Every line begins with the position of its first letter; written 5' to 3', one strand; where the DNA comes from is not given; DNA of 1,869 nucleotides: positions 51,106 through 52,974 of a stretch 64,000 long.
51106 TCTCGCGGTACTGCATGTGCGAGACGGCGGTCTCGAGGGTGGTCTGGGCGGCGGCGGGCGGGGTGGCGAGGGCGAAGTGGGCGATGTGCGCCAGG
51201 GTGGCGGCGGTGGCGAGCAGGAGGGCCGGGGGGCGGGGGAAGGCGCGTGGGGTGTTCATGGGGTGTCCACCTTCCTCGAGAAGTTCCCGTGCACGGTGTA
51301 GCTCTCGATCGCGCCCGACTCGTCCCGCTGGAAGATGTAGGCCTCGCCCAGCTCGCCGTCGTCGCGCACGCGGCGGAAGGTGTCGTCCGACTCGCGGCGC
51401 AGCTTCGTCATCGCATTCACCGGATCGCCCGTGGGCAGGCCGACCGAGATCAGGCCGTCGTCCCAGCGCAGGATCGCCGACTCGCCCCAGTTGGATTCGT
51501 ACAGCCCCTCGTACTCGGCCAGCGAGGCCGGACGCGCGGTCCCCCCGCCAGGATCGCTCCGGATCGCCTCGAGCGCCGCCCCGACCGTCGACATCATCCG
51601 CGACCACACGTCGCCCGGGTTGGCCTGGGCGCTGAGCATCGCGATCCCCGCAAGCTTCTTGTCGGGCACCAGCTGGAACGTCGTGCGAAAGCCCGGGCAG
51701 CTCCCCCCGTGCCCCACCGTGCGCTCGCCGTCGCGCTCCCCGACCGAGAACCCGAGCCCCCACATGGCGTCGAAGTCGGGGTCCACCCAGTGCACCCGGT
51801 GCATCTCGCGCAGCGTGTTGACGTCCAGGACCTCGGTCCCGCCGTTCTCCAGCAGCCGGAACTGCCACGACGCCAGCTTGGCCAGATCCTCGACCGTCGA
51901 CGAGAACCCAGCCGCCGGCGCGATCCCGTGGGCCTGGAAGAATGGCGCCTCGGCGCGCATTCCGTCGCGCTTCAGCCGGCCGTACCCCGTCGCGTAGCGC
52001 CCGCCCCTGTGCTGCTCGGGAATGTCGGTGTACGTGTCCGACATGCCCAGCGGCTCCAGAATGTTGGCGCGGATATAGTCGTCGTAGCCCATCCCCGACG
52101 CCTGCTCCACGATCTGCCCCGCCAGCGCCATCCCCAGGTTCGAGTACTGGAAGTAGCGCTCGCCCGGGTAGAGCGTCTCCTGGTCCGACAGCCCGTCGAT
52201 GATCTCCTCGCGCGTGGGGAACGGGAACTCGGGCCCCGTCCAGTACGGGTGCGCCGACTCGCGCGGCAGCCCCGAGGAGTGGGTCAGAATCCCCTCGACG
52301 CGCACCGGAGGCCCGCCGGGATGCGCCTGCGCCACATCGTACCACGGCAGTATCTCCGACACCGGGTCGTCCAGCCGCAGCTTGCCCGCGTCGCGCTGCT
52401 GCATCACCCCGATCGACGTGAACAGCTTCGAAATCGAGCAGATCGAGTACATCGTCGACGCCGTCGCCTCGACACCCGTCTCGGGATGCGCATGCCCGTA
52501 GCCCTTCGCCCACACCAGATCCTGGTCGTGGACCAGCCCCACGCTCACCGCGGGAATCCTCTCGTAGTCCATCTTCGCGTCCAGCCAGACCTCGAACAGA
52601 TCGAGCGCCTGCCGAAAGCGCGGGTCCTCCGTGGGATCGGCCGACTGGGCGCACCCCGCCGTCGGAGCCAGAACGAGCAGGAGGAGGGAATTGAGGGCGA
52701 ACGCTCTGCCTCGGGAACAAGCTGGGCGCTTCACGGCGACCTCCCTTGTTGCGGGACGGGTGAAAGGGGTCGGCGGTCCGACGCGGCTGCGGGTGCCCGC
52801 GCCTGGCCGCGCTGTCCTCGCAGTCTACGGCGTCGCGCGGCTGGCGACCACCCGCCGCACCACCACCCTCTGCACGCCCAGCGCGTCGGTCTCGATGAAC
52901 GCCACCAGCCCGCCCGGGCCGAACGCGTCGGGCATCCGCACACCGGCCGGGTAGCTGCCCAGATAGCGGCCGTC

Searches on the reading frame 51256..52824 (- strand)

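Call 59: search_protein_families(library=pfam, proteins=[window:51256-52824:-], max_evalue=0.00001)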
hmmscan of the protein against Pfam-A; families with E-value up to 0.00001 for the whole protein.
window:51256-52824:- (522 aa): 1 family
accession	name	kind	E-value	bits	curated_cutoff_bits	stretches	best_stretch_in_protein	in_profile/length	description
PF00144.29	Beta-lactamase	-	3.4e-64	217.5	27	1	81-402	5-313/329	Beta-lactamase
